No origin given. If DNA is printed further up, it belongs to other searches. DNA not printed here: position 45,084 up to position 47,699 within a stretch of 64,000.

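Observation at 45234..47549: Paralogous OmpA-anchored FadL/PorV-like beta-barrel proteins with internal FlgD-Ig domains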

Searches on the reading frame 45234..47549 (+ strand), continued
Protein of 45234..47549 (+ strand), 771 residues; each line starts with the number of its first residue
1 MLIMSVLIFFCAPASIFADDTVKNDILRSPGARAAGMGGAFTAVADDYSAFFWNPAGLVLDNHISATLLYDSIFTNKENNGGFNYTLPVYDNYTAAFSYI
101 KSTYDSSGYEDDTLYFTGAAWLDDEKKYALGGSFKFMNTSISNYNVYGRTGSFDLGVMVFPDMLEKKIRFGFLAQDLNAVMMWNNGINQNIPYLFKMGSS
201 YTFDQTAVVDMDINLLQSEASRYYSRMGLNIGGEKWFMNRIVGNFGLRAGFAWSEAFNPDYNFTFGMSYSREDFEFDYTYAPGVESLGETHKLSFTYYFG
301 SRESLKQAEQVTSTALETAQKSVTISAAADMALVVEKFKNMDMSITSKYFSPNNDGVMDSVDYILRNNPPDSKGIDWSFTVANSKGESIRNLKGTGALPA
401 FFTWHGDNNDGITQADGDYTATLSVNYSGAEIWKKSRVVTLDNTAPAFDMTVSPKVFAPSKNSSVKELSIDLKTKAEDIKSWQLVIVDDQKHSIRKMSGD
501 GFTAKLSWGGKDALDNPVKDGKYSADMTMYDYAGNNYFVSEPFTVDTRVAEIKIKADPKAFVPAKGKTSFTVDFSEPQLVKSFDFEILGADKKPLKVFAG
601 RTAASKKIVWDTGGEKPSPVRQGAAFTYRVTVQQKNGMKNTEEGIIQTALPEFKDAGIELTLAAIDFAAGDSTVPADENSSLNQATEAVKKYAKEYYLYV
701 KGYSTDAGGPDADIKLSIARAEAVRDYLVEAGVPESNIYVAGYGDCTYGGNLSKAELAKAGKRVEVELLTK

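Call 56: search_protein_families(library=pfam, proteins=[L010:5899-7194:+, L011:1333-3441:+, L012:5926-7842:+, L036:5962-7773:+, L021:5851-7398:+, L009:5317-7497:+, L009:7526-9193:+, L013:806-2605:+, L020:2646-4121:+, P0048], max_evalue=0.01)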
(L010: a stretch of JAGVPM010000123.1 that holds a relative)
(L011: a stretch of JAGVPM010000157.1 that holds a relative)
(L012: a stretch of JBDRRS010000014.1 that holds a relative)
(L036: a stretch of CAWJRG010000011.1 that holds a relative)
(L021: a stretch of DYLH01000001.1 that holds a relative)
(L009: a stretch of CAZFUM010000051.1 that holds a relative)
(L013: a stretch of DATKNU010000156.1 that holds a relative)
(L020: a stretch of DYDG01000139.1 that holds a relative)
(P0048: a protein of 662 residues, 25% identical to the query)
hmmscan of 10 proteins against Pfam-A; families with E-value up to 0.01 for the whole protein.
L010:5899-7194:+ (432 aa): 2 families
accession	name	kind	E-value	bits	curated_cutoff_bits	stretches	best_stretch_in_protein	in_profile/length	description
PF19572.5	PorV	-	3.8e-08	33.6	27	1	32-226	15-222/243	Type IX secretion system protein PorV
PF11751.14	PorP_SprF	-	0.00016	21.7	22.3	1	128-302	77-264/273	Type IX secretion system membrane protein PorP/SprF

L011:1333-3441:+ (703 aa): 13 families
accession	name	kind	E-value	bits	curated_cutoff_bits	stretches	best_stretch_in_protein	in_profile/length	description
PF07719.23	TPR_2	-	9.2e-13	47.7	27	2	392-421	4-33/34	Tetratricopeptide repeat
PF00515.34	TPR_1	-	1.5e-10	40.8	27.8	1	390-422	2-34/34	Tetratricopeptide repeat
PF14559.12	TPR_19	-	6.6e-09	36.4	25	0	399-432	1-34/68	Tetratricopeptide repeat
PF23914.1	TPR_CcmH_CycH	-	1.9e-08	34.7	42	1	630-682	102-154/158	Cytochrome c-type biogenesis protein H TPR domain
PF13432.12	TPR_16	-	1.8e-07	31.9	32.7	0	660-692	8-40/65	Tetratricopeptide repeat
PF13414.12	TPR_11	-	3.6e-07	30.2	26.8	1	660-692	5-37/42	TPR repeat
PF24575.1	TPR_Slam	-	5.9e-07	30.3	35.2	0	393-433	51-91/104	Surface lipoprotein assembly modifier, N-terminal TPR repeats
PF13428.12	TPR_14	-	1.3e-06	29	23.5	0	392-430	4-42/44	Tetratricopeptide repeat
PF13174.12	TPR_6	-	1e-05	26.3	26.3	0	652-681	3-32/33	Tetratricopeptide repeat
PF03687.19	UPF0164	-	3.3e-05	23.3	21.4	1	58-114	44-100/325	Uncharacterised protein family (UPF0164)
PF13934.12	ELYS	-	0.00052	20.4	28.8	0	551-657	88-185/220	Nuclear pore complex assembly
PF13424.12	TPR_12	-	0.0024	18.5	30.1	0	388-419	44-75/77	Tetratricopeptide repeat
PF12895.13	ANAPC3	-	0.0049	17.5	27.2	0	644-701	18-74/82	Anaphase-promoting complex, cyclosome, subunit 3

L012:5926-7842:+ (639 aa): 10 families
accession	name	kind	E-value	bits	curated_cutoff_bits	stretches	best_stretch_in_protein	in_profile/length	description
PF00515.34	TPR_1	-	9e-16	57.4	27.8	1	471-500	5-34/34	Tetratricopeptide repeat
PF07719.23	TPR_2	-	1.2e-15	56.7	27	2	588-621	1-34/34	Tetratricopeptide repeat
PF13414.12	TPR_11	-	8.2e-10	38.7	26.8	0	474-499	1-26/42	TPR repeat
PF13432.12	TPR_16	-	9.4e-10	39.2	32.7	1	536-582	3-49/65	Tetratricopeptide repeat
PF19572.5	PorV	-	3.2e-09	37.1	27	1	48-254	10-223/243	Type IX secretion system protein PorV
PF03687.19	UPF0164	-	4.6e-07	29.4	21.4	1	54-116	44-106/325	Uncharacterised protein family (UPF0164)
PF14559.12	TPR_19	-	4.8e-07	30.4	25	0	601-634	4-37/68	Tetratricopeptide repeat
PF13181.12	TPR_8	-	8.2e-06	26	25.7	0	471-500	5-34/34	Tetratricopeptide repeat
PF13428.12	TPR_14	-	0.00018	22.3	23.5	0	597-624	10-37/44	Tetratricopeptide repeat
PF13424.12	TPR_12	-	0.00084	19.9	30.1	0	474-510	10-52/77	Tetratricopeptide repeat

L036:5962-7773:+ (604 aa): 6 families
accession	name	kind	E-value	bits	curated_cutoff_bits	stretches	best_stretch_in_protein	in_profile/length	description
PF07719.23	TPR_2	-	3.1e-13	49.1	27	1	438-471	1-34/34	Tetratricopeptide repeat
PF00515.34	TPR_1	-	6.5e-09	35.7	27.8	0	326-359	1-34/34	Tetratricopeptide repeat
PF13414.12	TPR_11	-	6.3e-08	32.6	26.8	1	333-362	1-30/42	TPR repeat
PF03687.19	UPF0164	-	2e-07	30.6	21.4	1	31-147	36-160/325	Uncharacterised protein family (UPF0164)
PF03349.22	Toluene_X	-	0.0025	16.8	29.7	0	47-100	20-74/421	Outer membrane protein transport protein (OMPP1/FadL/TodX)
PF13428.12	TPR_14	-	0.0084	17.1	23.5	0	334-368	9-43/44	Tetratricopeptide repeat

L021:5851-7398:+ (516 aa): 3 families
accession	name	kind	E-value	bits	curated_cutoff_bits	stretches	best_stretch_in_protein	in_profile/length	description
PF19572.5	PorV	-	4e-07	30.3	27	1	45-239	10-200/243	Type IX secretion system protein PorV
PF03687.19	UPF0164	-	3.9e-06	26.3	21.4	1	49-238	42-227/325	Uncharacterised protein family (UPF0164)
PF03349.22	Toluene_X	-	0.0012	17.9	29.7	0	58-95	19-59/421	Outer membrane protein transport protein (OMPP1/FadL/TodX)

L009:5317-7497:+ (727 aa): 1 family
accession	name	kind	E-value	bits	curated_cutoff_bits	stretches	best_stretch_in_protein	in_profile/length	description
PF13860.13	FlgD_ig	-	0.0043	17.4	27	0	455-517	12-76/79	FlgD Ig-like domain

L009:7526-9193:+ (556 aa): 2 families
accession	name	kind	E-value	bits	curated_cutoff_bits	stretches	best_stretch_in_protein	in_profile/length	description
PF00041.27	fn3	-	5.1e-10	39.9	25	1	347-420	2-72/84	Fibronectin type III domain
PF16656.11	Pur_ac_phosph_N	-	3.4e-05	24.8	30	1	392-424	56-88/93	Purple acid Phosphatase, N-terminal domain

L013:806-2605:+ (600 aa): 4 families
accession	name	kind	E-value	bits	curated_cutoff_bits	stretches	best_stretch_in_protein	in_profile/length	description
PF00691.25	OmpA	-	5.3e-16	59.2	27.2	1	496-583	2-90/98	OmpA family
PF03687.19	UPF0164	-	7.8e-08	31.9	21.4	1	47-105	43-101/325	Uncharacterised protein family (UPF0164)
PF13860.13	FlgD_ig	-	1.8e-07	31.5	27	1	359-423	8-71/79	FlgD Ig-like domain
PF19572.5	PorV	-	0.0017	18.4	27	0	40-83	8-51/243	Type IX secretion system protein PorV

L020:2646-4121:+ (492 aa): 5 families
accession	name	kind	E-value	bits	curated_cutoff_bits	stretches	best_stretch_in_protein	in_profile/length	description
PF03687.19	UPF0164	-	2.7e-10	40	21.4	1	36-127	44-135/325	Uncharacterised protein family (UPF0164)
PF19572.5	PorV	-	1.3e-08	35.1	27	1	31-142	11-128/243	Type IX secretion system protein PorV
PF11751.14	PorP_SprF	-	0.00071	19.6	22.3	1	158-281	129-252/273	Type IX secretion system membrane protein PorP/SprF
PF13585.12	CHU_C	-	0.0066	17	27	0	399-478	6-76/86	CHU_C Type IX secretion signal domain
PF03349.22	Toluene_X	-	0.01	14.8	29.7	0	45-77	21-56/421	Outer membrane protein transport protein (OMPP1/FadL/TodX)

P0048 (662 aa): 3 families
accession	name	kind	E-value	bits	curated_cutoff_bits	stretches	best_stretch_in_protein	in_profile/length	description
PF05036.18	SPOR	-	1.5e-08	35.3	21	1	586-659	5-75/76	SPOR domain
PF13585.12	CHU_C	-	0.00067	20.2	27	1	377-459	6-72/86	CHU_C Type IX secretion signal domain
PF19077.6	Big_13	-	0.0017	19.3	27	0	543-569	76-101/102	Bacterial Ig-like domain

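Call 70: search_protein_representatives(alignment_id=A1)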
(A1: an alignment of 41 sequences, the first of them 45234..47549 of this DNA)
Query: 41 sequences, 769 profile positions. Proteins with E-value up to 0.001 (for the whole library): 147877; up to 1e-10: 35860; up to 1e-30: 2374. The best 150 are listed.
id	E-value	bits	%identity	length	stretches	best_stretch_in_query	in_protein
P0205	0.0e+00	1522.7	-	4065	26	334-535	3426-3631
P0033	0.0e+00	1103.1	-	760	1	4-769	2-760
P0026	0.0e+00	1056.0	-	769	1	3-769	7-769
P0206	0.0e+00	1026.1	-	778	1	7-769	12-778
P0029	0.0e+00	1025.6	-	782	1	4-769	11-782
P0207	9.5e-250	847.4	-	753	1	15-768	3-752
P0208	1.0e-242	824.1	-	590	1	178-769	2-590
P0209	2.2e-220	750.2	-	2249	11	331-588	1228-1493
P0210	4.2e-218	742.7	-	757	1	7-768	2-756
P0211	2.6e-214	730.2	-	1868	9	336-550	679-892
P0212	3.4e-214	729.8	-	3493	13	339-543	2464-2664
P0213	2.7e-194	664.0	-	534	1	237-769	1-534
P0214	2.5e-187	640.9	-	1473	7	335-611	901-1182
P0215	1.1e-181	622.3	-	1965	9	330-596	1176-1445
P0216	1.8e-179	614.9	-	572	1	200-769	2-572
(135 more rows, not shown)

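Call 77: search_protein_families(library=ncbifam, proteins=[L081:3814-6654:+, L081:2578-3720:+, L015:1-2631:+, L015:2621-3496:+, L027:203-1402:+, L062:7276-9729:+], max_evalue=0.001)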
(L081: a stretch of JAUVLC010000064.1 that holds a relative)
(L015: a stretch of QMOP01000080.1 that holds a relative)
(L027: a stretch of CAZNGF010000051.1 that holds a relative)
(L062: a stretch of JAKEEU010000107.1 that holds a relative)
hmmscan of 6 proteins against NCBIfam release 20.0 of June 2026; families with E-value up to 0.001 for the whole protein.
L081:3814-6654:+ (947 aa): 39 families (the best 25 are shown)
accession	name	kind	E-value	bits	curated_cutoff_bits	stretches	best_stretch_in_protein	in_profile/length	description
NF053611.1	YiaD_Gzip_OmpA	equivalog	8.9e-42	143.1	175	1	817-940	84-206/206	YiaD family glycine zipper/OmpA-like lipoprotein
NF053585.1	OMP_LP_YfiB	equivalog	2.5e-30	105.5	128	1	823-941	44-161/163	outer membrane lipoprotein YfiB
NF053612.1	anchor_PA1041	equivalog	4.2e-30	105.4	250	1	819-940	115-235/236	PA1041 family peptidoglycan-binding anchor lipoprotein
NF006541.1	PRK09038.1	equivalog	5.8e-28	98.2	283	1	797-942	99-250/253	flagellar motor protein MotD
NF053613.1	OMP_toxin_LptF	equivalog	8.6e-28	97.7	400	1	794-940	103-245/256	lipotoxin F family OmpA-related lipoprotein LptF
NF045787.1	OmpABordt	equivalog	1.9e-27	96.2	200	1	825-941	78-190/194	outer membrane protein OmpA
TIGR02802.1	Pal_lipo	equivalog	2.8e-23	82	125.35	1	837-939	2-103/104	peptidoglycan-associated lipoprotein Pal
NF007804.1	PRK10510.1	equivalog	1.1e-22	80.5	307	1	820-940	97-216/219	OmpA family lipoprotein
NF005382.1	PRK06925.1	equivalog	2.9e-22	80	264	1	793-941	73-224/225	flagellar motor protein MotS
NF045788.1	Omp38Acinit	equivalog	6.6e-22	78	500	1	799-939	206-345/354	outer membrane protein Omp38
NF006508.0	PRK08944.1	subfamily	4.1e-21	75.5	259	1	801-943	145-290/304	MotB family protein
NF005831.1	PRK07734.1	equivalog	5.3e-21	75.5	301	1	791-941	97-249/250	flagellar motor protein MotB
TIGR03350.1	type_VI_ompA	equivalog_domain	6.8e-21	74.6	139.8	1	819-940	14-137/137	type VI secretion system protein TssL, long form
NF053607.1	CHU_0125_OmpA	equivalog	3.1e-20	72.2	620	1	813-941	508-637/639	CHU_0125 family OmpA-like outer membrane integrity protein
NF033763.1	exchanger_TraB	exception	1e-19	70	700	1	828-941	385-498/522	outer membrane exchange protein TraB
NF053608.1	Lsa66_OmpA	equivalog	1.9e-17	62.9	700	1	717-938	370-577/581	fibronectin-binding adhesin Lsa66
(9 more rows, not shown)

L081:2578-3720:+ (381 aa): 4 families
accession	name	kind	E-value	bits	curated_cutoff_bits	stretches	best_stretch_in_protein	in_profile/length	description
NF033709.1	PorV_fam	subfamily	9.3e-31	107.6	90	1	59-381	4-326/326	PorV/PorQ family protein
NF052325.1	PorVQ2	equivalog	4.3e-21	75.2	325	1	60-239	28-214/354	putative type IX sorting system protein PorV2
NF033711.1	T9SS_PorQ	equivalog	5.8e-16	58.4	220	1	60-365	27-319/335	type IX secretion system protein PorQ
NF033710.1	T9SS_OM_PorV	equivalog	3.1e-09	36.5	250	1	59-379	26-365/367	type IX secretion system outer membrane channel protein PorV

L015:1-2631:+ (877 aa): 6 families
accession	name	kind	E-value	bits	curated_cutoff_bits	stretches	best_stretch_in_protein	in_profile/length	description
NF052323.1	T9SSA_dep_M6i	equivalog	1.8e-07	29.5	600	1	779-877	951-1043/1043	T9SS-dependent M6-like inactivated metalloprotease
NF005176.1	PRK06655.1-1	equivalog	1.8e-05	24.7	230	0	805-867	93-155/197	flagellar hook assembly protein FlgD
NF045522.1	MXAN_2561_fam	equivalog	2.4e-05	24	150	0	31-60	224-253/304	MXAN_2561 family MXYO-CTERM-anchored protein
NF052228.1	T9SS_PorZ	equivalog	3.2e-05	22.6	260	1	811-876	696-756/757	type IX secretion system anionic LPS delivery protein PorZ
NF009452.0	PRK12812.1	equivalog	0.00021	20.6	258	1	800-869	141-215/289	flagellar basal body rod modification protein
NF009276.0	PRK12633.1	equivalog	0.00039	20.2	383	0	809-866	128-187/234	flagellar basal body rod modification protein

L015:2621-3496:+ (292 aa): 4 families
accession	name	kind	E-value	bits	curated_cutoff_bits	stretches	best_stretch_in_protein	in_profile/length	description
NF033709.1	PorV_fam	subfamily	1.9e-40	139.4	90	1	31-291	3-323/326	PorV/PorQ family protein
NF033711.1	T9SS_PorQ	equivalog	2.5e-24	85.9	220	1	13-215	4-215/335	type IX secretion system protein PorQ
NF052325.1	PorVQ2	equivalog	7.8e-14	51.3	325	1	33-204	28-216/354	putative type IX sorting system protein PorV2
NF033710.1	T9SS_OM_PorV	equivalog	5e-12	45.7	250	1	30-213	24-231/367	type IX secretion system outer membrane channel protein PorV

L027:203-1402:+ (400 aa): 3 families
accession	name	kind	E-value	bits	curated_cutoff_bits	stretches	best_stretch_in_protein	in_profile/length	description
NF033707.1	T9SS_sortase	equivalog_domain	2.4e-09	35.5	420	1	272-397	962-1093/1095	type IX secretion system sortase PorU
NF009453.0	PRK12813.1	equivalog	5.8e-07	29.3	264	1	320-381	113-174/223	flagellar basal body rod modification protein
TIGR00864.1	PCC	subfamily_domain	5.1e-05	19.8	1861.4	1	247-331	1424-1507/2700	polycystin cation channel protein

L062:7276-9729:+ (818 aa): 9 families
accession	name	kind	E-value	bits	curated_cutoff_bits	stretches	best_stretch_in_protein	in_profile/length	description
NF005176.1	PRK06655.1-1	equivalog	4.2e-19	69.2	230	2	69-132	90-153/197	flagellar hook assembly protein FlgD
NF009276.0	PRK12633.1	equivalog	4.2e-16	59.4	383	2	742-807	117-183/234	flagellar basal body rod modification protein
TIGR04183.1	Por_Secre_tail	domain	2.4e-09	37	23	1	735-815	2-70/72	T9SS type A sorting domain-containing protein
NF033707.1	T9SS_sortase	equivalog_domain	3.8e-08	31.5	420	1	731-804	998-1076/1095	type IX secretion system sortase PorU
NF009452.0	PRK12812.1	equivalog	1.9e-07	30.6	258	0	76-134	152-213/289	flagellar basal body rod modification protein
NF052323.1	T9SSA_dep_M6i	equivalog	2.4e-06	25.8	600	1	734-806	960-1027/1043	T9SS-dependent M6-like inactivated metalloprotease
NF009453.0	PRK12813.1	equivalog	4.9e-06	26.2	264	0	65-128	113-174/223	flagellar basal body rod modification protein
NF009277.0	PRK12634.1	equivalog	8.6e-06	26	333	0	753-805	122-174/221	flagellar basal body rod modification protein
NF052228.1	T9SS_PorZ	equivalog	1.3e-05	23.9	260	1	733-803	674-740/757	type IX secretion system anionic LPS delivery protein PorZ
